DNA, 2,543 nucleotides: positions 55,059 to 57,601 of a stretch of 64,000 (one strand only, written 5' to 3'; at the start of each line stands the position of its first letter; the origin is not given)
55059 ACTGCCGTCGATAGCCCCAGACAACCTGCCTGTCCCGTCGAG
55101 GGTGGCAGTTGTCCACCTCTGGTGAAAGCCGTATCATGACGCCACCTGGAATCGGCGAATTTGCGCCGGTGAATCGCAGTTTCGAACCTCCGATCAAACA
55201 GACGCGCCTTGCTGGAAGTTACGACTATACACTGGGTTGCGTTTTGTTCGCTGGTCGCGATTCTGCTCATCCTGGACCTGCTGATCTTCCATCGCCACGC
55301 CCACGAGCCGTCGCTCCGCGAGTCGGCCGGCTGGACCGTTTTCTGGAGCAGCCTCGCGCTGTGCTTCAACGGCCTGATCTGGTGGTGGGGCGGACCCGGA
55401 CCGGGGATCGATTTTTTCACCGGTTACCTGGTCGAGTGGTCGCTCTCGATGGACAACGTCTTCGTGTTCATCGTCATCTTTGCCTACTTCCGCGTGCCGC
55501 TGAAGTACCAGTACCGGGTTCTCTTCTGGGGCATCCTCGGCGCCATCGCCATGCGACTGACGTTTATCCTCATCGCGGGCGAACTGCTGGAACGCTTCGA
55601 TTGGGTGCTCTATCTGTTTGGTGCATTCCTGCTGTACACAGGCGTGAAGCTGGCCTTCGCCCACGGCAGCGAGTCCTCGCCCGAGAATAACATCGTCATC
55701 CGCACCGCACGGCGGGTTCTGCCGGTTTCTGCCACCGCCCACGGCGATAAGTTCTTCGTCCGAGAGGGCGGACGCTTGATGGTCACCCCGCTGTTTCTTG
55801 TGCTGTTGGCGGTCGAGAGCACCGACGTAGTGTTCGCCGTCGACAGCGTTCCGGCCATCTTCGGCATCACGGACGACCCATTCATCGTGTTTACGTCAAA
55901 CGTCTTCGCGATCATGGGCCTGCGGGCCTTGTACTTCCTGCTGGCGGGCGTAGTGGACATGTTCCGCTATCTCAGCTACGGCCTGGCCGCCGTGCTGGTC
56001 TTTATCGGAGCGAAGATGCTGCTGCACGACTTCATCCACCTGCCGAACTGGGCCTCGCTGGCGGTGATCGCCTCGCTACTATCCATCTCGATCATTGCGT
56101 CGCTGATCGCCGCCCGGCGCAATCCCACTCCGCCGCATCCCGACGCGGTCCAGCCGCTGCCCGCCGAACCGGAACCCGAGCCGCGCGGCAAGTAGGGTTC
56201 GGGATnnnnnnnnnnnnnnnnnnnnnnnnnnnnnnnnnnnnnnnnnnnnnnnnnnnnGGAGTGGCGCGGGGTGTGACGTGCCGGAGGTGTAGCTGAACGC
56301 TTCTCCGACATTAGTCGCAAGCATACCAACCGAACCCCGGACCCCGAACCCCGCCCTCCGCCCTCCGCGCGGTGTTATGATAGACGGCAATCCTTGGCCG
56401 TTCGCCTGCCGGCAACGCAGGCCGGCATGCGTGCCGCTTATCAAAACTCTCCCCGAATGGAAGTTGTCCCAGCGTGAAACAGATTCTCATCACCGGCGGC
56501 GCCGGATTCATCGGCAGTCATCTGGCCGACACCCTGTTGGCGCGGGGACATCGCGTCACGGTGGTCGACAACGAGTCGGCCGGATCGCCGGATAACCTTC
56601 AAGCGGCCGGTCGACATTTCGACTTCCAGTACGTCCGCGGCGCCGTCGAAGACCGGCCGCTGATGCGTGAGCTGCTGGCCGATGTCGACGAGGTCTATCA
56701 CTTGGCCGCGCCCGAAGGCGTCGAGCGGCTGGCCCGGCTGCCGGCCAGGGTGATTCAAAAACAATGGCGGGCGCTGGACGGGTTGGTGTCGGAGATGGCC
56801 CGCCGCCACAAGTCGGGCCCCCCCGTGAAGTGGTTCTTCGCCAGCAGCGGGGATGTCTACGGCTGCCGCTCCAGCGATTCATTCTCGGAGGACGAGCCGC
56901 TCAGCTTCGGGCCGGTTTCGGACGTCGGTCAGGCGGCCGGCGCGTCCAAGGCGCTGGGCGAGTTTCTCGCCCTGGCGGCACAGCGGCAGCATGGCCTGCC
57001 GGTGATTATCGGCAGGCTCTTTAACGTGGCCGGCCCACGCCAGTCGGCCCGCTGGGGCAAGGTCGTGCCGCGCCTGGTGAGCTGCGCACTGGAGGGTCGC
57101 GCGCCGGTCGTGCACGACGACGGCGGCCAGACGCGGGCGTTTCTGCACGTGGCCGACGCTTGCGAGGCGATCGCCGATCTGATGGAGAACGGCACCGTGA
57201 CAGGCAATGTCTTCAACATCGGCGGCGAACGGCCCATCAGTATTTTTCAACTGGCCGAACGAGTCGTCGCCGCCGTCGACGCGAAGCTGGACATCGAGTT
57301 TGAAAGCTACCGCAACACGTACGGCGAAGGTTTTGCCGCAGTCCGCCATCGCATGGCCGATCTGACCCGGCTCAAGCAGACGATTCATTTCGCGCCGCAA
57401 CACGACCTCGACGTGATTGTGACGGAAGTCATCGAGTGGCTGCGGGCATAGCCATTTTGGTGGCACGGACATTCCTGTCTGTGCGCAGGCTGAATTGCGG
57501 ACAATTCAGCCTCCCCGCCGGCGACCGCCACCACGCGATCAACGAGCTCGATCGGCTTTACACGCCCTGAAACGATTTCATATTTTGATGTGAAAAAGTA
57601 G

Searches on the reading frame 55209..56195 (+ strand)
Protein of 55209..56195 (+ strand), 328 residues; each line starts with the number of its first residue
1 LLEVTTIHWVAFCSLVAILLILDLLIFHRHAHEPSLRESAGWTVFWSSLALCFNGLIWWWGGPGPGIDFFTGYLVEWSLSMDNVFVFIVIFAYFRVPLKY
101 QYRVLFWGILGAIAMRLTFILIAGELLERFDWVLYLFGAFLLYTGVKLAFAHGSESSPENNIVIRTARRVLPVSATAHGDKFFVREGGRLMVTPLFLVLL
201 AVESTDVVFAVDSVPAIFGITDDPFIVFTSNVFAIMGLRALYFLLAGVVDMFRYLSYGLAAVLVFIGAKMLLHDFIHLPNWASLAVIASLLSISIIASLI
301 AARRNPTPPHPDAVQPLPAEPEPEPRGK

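Call 12: search_protein_families(library=pfam, proteins=[window:55209-56195:+], max_evalue=0.01)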
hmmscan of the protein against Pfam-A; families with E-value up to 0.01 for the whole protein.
window:55209-56195:+ (328 aa): 2 families
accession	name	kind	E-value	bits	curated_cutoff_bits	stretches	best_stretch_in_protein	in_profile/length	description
PF03741.22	TerC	-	4.7e-54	183.3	27.8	1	70-273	1-177/178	Integral membrane protein TerC family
PF04332.21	DUF475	-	0.0037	17.6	27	1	198-304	184-292/293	Protein of unknown function (DUF475)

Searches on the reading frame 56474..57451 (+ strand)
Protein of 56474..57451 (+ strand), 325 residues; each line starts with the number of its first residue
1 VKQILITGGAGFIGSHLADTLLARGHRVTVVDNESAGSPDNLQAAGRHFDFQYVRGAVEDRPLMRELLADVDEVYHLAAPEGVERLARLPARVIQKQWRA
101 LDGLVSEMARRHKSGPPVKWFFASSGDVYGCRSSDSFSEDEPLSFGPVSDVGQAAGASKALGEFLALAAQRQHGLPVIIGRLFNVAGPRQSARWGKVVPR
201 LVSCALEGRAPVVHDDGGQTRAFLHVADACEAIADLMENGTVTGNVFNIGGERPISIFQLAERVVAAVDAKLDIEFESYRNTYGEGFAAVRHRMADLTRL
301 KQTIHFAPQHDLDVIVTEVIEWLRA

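Call 12: search_protein_families(library=pfam, proteins=[window:56474-57451:+], max_evalue=0.01)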
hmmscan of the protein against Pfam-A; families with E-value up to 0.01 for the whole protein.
window:56474-57451:+ (325 aa): 12 families
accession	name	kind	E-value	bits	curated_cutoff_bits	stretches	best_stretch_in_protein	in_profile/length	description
PF01370.27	Epimerase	-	1.6e-44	152.6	20.9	1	4-250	1-240/240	NAD dependent epimerase/dehydratase family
PF16363.11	GDP_Man_Dehyd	-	1.1e-41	143.8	27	1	5-318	1-331/332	GDP-mannose 4,6 dehydratase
PF02719.21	Polysacc_synt_2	-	1.1e-10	41.7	20.2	2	4-95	1-102/293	Polysaccharide biosynthesis protein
PF01073.25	3Beta_HSD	-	5.8e-07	29.3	22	1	5-80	1-76/280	3-beta hydroxysteroid dehydrogenase/isomerase family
PF07993.18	NAD_binding_4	-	1.7e-06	27.8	20.1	0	150-191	172-213/258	Male sterility protein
PF04321.23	RmlD_sub_bind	-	8.5e-06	25.5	27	1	3-271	2-234/287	RmlD substrate binding domain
PF00106.31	adh_short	-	4.1e-05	23.6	26.6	1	2-73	1-73/195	short chain dehydrogenase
PF05368.20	NmrA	-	0.00012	22.2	27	1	2-78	3-77/298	NmrA-like family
PF13460.12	NAD_binding_10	-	0.00037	20.8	27.2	1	8-83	1-73/184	NAD(P)H-binding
PF01266.30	DAO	-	0.00067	19.7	27.9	1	9-120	6-118/353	FAD dependent oxidoreductase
PF08659.16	KR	-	0.0038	17.6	22.6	1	4-73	3-77/180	KR domain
PF02254.24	TrkA_N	-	0.0061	17.3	23.8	0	9-67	5-58/116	TrkA-N domain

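Call 14: find_encoding_contigs(protein=window:56474-57451:+, flank=6000, max_places=10)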
Protein window:56474-57451:+ (325 aa): 1 contig read that carries it; 1 place shown.
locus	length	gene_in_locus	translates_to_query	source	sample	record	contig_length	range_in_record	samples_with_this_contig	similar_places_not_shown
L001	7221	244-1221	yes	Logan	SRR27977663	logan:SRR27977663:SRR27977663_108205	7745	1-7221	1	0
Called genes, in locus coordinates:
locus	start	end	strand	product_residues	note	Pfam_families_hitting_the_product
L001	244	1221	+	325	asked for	PF01073:3Beta_HSD (weak), PF01370:Epimerase, PF02719:Polysacc_synt_2 (faint), PF04321:RmlD_sub_bind (weak), PF07993:NAD_binding_4 (faint), PF16363:GDP_Man_Dehyd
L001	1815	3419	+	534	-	-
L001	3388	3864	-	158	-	-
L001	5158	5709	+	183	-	-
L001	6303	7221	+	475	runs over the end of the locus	-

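Call 27: find_homologous_proteins(query=window:56474-57448:+, max_evalue=1e-40)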
Query window:56474-57448:+ (325 aa): 4058 proteins with E <= 1e-40 among 8000 candidates; the best 120 are listed.
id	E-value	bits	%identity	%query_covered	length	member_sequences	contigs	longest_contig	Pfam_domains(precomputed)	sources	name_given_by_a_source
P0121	2.1e-199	680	94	100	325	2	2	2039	PF04321.24,PF16363.12,PF02719.22,PF01073.26,PF07993.19,PF01370.28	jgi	jgi:UDP-glucose 4-epimerase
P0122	7.1e-118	412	57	100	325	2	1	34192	PF08659.17,PF04321.24,PF16363.12,PF02719.22,PF01073.26,PF07993.19,PF13460.13,PF01370.28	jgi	-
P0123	1.5e-111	391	56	100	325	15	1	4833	PF04321.24,PF16363.12,PF02719.22,PF01073.26,PF07993.19,PF01370.28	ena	-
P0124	2.1e-111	390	57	99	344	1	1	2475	PF16363.12,PF02719.22,PF01073.26,PF07993.19,PF01370.28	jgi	jgi:UDP-glucose 4-epimerase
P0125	4.8e-110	386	57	99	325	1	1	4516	PF08659.17,PF04321.24,PF16363.12,PF02719.22,PF01073.26,PF07993.19,PF00106.32,PF01370.28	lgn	-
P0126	2.5e-109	384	55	100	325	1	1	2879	PF04321.24,PF16363.12,PF02719.22,PF05368.20,PF01073.26,PF07993.19,PF00106.32,PF01370.28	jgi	jgi:UDP-glucose 4-epimerase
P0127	1.1e-108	381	54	100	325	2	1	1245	PF04321.24,PF16363.12,PF02719.22,PF01073.26,PF07993.19,PF01370.28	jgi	jgi:UDP-glucose 4-epimerase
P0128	1.4e-108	381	57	99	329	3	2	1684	PF04321.24,PF16363.12,PF02719.22,PF01073.26,PF07993.19,PF00106.32,PF01370.28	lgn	-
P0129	2.5e-108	380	54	100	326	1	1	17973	PF08659.17,PF04321.24,PF16363.12,PF02719.22,PF05368.20,PF01073.26,PF07993.19,PF13460.13,PF00106.32,PF01370.28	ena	-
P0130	1.2e-107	378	54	99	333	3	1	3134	PF04321.24,PF16363.12,PF02719.22,PF05368.20,PF01073.26,PF07993.19,PF13460.13,PF00106.32,PF01370.28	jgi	-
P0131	7.5e-105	369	55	100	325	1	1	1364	PF04321.24,PF16363.12,PF02719.22,PF01073.26,PF07993.19,PF00106.32,PF01370.28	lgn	-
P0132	1.2e-104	368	54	99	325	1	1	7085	PF08659.17,PF16363.12,PF02719.22,PF05368.20,PF01073.26,PF07993.19,PF13460.13,PF00106.32,PF01370.28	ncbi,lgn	-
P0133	1.6e-104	368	53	100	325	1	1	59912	PF16363.12,PF02719.22,PF01073.26,PF07993.19,PF01370.28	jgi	-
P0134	3.2e-104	367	54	100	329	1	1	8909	PF04321.24,PF16363.12,PF02719.22,PF01073.26,PF07993.19,PF01370.28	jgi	jgi:UDP-glucose 4-epimerase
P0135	3.7e-104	367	53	100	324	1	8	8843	PF04321.24,PF16363.12,PF02719.22,PF05368.20,PF01073.26,PF07993.19,PF00106.32,PF01370.28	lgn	-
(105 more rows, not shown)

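Call 28: find_encoding_contigs(protein=P0121, flank=3000, max_places=10)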
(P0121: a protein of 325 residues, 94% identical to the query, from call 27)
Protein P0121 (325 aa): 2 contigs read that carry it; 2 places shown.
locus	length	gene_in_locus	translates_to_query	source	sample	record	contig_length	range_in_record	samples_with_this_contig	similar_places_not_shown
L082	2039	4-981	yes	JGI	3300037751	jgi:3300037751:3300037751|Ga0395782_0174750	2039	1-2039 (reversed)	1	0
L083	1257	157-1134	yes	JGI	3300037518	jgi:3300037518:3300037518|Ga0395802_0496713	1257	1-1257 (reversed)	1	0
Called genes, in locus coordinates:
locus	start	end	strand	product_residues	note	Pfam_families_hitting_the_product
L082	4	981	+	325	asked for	PF01073:3Beta_HSD (weak), PF01370:Epimerase, PF02719:Polysacc_synt_2 (faint), PF04321:RmlD_sub_bind (faint), PF07993:NAD_binding_4 (faint), PF16363:GDP_Man_Dehyd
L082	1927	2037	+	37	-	?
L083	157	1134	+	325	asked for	PF01073:3Beta_HSD (weak), PF01370:Epimerase, PF02719:Polysacc_synt_2 (faint), PF04321:RmlD_sub_bind (faint), PF07993:NAD_binding_4 (faint), PF16363:GDP_Man_Dehyd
